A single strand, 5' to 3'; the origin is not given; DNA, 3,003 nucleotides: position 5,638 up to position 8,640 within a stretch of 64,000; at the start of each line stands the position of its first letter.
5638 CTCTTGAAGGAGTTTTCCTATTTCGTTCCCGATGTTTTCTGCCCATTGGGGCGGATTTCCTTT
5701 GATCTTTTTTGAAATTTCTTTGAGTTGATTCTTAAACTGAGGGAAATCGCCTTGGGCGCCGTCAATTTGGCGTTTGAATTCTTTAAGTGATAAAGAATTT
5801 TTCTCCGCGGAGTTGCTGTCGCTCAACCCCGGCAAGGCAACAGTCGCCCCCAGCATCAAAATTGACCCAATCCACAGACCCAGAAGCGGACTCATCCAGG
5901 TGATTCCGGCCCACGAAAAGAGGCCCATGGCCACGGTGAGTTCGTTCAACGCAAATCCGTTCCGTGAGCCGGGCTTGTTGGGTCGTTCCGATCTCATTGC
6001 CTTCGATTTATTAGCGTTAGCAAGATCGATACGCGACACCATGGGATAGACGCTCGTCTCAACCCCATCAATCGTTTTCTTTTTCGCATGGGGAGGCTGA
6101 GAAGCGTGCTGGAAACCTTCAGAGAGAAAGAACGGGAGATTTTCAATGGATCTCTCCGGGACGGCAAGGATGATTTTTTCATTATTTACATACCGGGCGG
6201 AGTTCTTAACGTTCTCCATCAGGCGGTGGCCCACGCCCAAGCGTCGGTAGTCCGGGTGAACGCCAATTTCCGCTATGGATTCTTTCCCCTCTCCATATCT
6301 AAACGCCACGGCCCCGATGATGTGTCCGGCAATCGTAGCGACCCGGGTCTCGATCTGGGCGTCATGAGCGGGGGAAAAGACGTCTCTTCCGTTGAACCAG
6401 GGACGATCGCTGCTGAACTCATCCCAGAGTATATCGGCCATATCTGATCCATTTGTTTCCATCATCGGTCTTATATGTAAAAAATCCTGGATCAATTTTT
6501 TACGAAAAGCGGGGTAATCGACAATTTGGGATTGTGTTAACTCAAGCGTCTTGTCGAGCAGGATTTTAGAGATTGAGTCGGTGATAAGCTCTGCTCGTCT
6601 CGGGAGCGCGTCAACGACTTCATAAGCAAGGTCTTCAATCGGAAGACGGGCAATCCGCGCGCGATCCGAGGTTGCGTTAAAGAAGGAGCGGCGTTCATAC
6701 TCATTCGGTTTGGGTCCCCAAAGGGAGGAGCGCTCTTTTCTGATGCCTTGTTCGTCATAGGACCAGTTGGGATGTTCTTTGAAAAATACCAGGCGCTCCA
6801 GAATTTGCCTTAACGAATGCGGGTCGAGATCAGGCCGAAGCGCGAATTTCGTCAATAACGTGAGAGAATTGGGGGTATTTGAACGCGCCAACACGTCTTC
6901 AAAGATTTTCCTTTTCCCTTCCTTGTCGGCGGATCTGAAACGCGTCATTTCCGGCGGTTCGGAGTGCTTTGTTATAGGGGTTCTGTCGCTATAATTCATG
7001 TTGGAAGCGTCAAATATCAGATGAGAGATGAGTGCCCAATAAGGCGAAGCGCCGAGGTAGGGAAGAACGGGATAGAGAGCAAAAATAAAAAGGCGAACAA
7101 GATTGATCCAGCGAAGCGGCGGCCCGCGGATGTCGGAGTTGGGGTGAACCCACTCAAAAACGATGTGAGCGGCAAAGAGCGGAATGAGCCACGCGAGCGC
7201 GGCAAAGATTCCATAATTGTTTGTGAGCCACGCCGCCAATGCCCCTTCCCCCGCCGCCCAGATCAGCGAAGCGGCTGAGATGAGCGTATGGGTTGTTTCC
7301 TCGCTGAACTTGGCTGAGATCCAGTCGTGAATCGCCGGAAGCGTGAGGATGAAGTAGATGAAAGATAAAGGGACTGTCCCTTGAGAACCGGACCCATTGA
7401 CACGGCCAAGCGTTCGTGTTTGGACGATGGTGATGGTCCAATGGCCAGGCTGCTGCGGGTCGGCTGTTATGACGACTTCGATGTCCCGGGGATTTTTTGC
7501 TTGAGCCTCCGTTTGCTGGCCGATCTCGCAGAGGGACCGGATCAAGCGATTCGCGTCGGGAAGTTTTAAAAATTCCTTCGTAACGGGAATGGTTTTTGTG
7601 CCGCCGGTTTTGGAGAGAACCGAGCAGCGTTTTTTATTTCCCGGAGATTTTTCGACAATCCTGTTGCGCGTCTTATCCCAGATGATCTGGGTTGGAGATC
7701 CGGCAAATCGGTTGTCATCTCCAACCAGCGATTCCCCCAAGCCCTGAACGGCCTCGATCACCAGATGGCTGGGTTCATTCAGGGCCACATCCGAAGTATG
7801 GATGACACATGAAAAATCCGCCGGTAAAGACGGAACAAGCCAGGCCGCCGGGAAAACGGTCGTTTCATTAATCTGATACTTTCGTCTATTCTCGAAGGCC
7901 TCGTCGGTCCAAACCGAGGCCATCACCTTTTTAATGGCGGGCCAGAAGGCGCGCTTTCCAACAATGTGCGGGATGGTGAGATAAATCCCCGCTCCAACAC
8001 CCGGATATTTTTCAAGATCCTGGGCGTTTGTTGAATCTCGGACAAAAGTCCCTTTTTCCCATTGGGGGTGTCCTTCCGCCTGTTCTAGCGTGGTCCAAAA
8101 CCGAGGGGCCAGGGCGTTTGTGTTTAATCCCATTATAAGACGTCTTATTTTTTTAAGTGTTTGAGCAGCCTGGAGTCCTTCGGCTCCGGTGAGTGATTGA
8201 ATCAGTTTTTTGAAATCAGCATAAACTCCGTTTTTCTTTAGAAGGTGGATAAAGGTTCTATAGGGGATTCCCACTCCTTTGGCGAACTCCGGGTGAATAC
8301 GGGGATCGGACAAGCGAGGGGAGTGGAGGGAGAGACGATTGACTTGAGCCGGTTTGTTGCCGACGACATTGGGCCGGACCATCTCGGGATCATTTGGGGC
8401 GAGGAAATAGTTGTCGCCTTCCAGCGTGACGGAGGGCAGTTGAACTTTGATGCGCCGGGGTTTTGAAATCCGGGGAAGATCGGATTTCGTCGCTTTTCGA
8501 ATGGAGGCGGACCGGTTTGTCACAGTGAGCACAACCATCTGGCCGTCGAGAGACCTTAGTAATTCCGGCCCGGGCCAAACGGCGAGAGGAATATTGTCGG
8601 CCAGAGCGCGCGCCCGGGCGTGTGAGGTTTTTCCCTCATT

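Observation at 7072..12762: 327-bp near-identical in-frame direct repeat inside one gene, spaced exactly 1788 codons apart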

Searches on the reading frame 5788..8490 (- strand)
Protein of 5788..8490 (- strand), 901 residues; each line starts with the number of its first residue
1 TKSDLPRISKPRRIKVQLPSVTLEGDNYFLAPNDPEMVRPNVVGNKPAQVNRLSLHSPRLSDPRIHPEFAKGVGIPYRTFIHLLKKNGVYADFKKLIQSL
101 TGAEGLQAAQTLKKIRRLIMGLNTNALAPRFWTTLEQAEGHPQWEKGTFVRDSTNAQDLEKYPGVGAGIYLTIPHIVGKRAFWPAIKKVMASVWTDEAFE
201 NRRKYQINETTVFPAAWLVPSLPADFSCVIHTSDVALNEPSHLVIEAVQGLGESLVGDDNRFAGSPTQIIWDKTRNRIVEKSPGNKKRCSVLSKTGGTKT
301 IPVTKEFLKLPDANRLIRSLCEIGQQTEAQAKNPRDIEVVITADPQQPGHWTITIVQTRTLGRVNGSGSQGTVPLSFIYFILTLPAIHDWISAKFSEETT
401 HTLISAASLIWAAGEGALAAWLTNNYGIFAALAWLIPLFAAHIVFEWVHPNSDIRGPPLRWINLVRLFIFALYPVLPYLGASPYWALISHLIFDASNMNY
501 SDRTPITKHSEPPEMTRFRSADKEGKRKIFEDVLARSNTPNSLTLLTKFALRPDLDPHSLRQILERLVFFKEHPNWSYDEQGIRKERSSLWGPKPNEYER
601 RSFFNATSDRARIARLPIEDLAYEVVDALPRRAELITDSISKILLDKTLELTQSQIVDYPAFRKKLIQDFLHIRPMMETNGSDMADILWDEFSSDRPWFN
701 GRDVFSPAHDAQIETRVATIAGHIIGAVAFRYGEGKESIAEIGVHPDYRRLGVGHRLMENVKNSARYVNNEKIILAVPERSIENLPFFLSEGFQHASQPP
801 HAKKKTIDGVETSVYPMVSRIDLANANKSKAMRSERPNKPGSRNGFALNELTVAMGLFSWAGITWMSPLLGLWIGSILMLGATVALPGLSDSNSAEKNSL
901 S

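Call 20: find_related_loci(query=window:6058-8310:-, collection=genome_contigs, flank=10000)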
Query window:6058-8310:- (751 aa) in genome_contigs; peptide patterns used: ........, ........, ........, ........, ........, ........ (x = any residue, [..] = any of these).
48 stretches matched a pattern, but none encodes a relative of the query by tblastn (E <= 1e-3).

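Call 21: find_related_loci(query=window:6058-8310:-, collection=metagenome_contigs, flank=10000)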
Query window:6058-8310:- (751 aa) in metagenome_contigs; peptide patterns used: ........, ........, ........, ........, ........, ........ (x = any residue, [..] = any of these).
62 stretches matched a pattern, but none encodes a relative of the query by tblastn (E <= 1e-3).

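Call 35: search_protein_representatives(protein=window:5788-8490:-)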
Query: 901 residues. Proteins with E-value up to 0.001 (for the whole library): 1071; up to 1e-10: 118; up to 1e-30: 14. The best 150 are listed.
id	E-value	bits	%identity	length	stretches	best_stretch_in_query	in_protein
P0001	0.0e+00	2099.9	97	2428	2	1-901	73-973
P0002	1.1e-85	304.8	45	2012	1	15-361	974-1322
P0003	2.7e-84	300.2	60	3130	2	370-500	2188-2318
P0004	3.2e-69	250.3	41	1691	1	9-358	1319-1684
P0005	3.9e-64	233.5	42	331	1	71-364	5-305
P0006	3.7e-49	183.9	36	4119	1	23-363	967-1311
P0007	7.2e-48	179.6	37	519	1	6-329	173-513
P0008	3.2e-47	177.5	33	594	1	9-360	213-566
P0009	6.9e-47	176.4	33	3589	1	68-439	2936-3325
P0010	3.4e-46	174.1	33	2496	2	89-369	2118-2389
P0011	8.2e-46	172.8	39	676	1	114-363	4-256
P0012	1.4e-45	172.0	34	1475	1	3-363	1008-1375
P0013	1.2e-33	132.5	45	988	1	174-362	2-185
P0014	7.9e-31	123.3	36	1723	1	82-341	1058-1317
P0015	1.2e-29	119.3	47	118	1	161-274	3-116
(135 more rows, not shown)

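Call 46: find_encoding_contigs(protein=P0003, flank=10000, max_places=6)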
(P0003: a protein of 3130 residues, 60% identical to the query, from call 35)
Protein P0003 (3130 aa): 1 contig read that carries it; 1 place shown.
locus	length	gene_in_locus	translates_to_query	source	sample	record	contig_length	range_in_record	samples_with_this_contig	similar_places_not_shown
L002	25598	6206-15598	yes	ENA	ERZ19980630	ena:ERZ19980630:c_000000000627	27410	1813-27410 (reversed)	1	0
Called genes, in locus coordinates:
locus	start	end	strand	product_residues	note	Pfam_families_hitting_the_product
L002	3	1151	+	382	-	?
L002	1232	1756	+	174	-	PF00300:His_Phos_1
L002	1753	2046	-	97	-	-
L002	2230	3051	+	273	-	PF07179:SseB (weak)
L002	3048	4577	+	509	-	PF00675:Peptidase_M16, PF05193:Peptidase_M16_C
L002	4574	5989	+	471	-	PF00675:Peptidase_M16 (weak), PF05193:Peptidase_M16_C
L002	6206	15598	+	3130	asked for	-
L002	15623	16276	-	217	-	-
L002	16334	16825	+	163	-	PF00588:SpoU_methylase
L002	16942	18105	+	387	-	PF00285:Citrate_synt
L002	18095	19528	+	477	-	PF00206:Lyase_1, PF10415:FumaraseC_C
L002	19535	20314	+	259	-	PF00561:Abhydrolase_1, PF12697:Abhydrolase_6, PF03096:Ndr, PF12146:Hydrolase_4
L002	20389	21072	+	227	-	PF04542:Sigma70_r2, PF08281:Sigma70_r4_2, PF04545:Sigma70_r4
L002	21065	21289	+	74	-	PF13490:zf-HC2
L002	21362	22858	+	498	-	PF13506:Glyco_transf_21, PF13641:Glyco_tranf_2_3, PF00535:Glycos_transf_2, PF13632:Glyco_trans_2_3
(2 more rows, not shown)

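Call 60: search_protein_families(library=pfam, proteins=[P0155, P0009, P0002], max_evalue=0.01)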
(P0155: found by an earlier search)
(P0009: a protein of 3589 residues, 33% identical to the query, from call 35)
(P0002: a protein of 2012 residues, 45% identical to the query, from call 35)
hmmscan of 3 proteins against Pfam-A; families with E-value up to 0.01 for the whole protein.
P0155 (3145 aa): 3 families
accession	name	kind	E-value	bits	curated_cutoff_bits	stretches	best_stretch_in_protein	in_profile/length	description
PF14559.12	TPR_19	-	0.0012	19.6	25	0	1429-1467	24-62/68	Tetratricopeptide repeat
PF23202.1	PAH_ZNF598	-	0.0077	16.9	25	0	321-365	5-51/83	ZNF598 PAH domain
PF04187.18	Cofac_haem_bdg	-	0.0088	16.5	27.7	0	426-504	158-204/213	Haem-binding uptake, Tiki superfamily, ChaN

P0009 (3589 aa): 4 families
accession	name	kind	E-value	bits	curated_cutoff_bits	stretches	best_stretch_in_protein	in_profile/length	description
PF00208.27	ELFV_dehydrog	-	6.1e-46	157.5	23.4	1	909-1131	1-211/241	Glutamate/Leucine/Phenylalanine/Valine dehydrogenase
PF02812.23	ELFV_dehydrog_N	-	6.1e-15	55.5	25.3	1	727-839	19-127/129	Glu/Leu/Phe/Val dehydrogenase, dimerisation domain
PF01326.24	PPDK_N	-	1.7e-09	37.9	27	1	2932-3215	17-295/328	Pyruvate phosphate dikinase, AMP/ATP-binding domain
PF02826.25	2-Hacid_dh_C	-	0.0012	18.7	25.1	0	941-997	32-90/178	D-isomer specific 2-hydroxyacid dehydrogenase, NAD binding domain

P0002 (2012 aa): 1 family
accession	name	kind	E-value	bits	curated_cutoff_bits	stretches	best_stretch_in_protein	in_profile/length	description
PF01326.24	PPDK_N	-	3.4e-21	76.3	27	1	1001-1334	3-321/328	Pyruvate phosphate dikinase, AMP/ATP-binding domain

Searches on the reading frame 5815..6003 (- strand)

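Call 87: search_protein_families(library=ncbifam, proteins=[window:5815-6003:-], max_evalue=10)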
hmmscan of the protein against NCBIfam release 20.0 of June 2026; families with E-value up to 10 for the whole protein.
seq(63 aa): 2 families
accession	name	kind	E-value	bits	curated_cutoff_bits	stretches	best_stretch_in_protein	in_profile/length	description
NF007848.0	PRK10557.1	equivalog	0.00064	19.1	120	2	32-61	11-40/192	prepilin peptidase-dependent protein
NF033886.1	T4SS_DotA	equivalog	0.062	12.2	500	1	22-56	600-634/790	type IVB secretion system protein DotA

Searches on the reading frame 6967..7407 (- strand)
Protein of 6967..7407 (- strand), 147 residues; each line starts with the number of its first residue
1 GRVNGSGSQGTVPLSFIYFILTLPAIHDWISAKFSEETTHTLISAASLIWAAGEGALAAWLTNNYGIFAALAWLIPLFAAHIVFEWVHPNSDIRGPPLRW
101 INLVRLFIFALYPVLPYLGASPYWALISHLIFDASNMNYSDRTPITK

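Call 16: find_homologous_proteins(query=window:6967-7407:-, max_evalue=0.001)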
Query seq(147 aa): 45 candidates shared short words with the query, none scored E <= 0.001.

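Call 26: search_protein_families(library=pfam, proteins=[window:6967-7407:-], max_evalue=10)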
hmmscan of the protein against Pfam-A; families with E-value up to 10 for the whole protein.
seq(147 aa): 0 families

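Call 44: find_related_loci(query=A1, collection=metagenome_contigs, flank=10000)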
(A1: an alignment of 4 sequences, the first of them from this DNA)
Query A1 (131 aa) in metagenome_contigs; peptide patterns used: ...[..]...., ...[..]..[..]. (x = any residue, [..] = any of these).
189 stretches matched a pattern, but none encodes a relative of the query by tblastn (E <= 1e-3).

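Call 45: find_related_loci(query=A1, collection=genome_contigs, flank=10000)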
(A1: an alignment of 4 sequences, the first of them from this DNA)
Query A1 (131 aa) in genome_contigs; peptide patterns used: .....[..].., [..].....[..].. (x = any residue, [..] = any of these).
597 stretches matched a pattern, but none encodes a relative of the query by tblastn (E <= 1e-3).

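Call 61: predict_structure(alignment_id=A1)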
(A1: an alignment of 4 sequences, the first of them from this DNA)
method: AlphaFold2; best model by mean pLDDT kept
length: 131 residues; sequences in the alignment: 4
mean_pLDDT: 70.8   pTM: 0.50
mean pLDDT of the five models: 70.8, 70.5, 62.6, 59.6, 57.2
residues with pLDDT >= 90: 0; 70-90: 92; 50-70: 32; < 50: 7
segments of 3 or more residues with pLDDT < 50: 1-5
pLDDT, mean of each block of 10 residues (from residue 1): 46 71 82 73 71 80 78 69 56 68 78 78 72 56
secondary structure, 60 per line:
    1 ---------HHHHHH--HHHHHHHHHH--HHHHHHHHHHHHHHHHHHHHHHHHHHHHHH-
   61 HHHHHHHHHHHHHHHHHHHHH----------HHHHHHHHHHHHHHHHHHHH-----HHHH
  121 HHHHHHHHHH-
elements in order: H10-15 H18-27 H30-59 H61-81 H92-111 H117-130
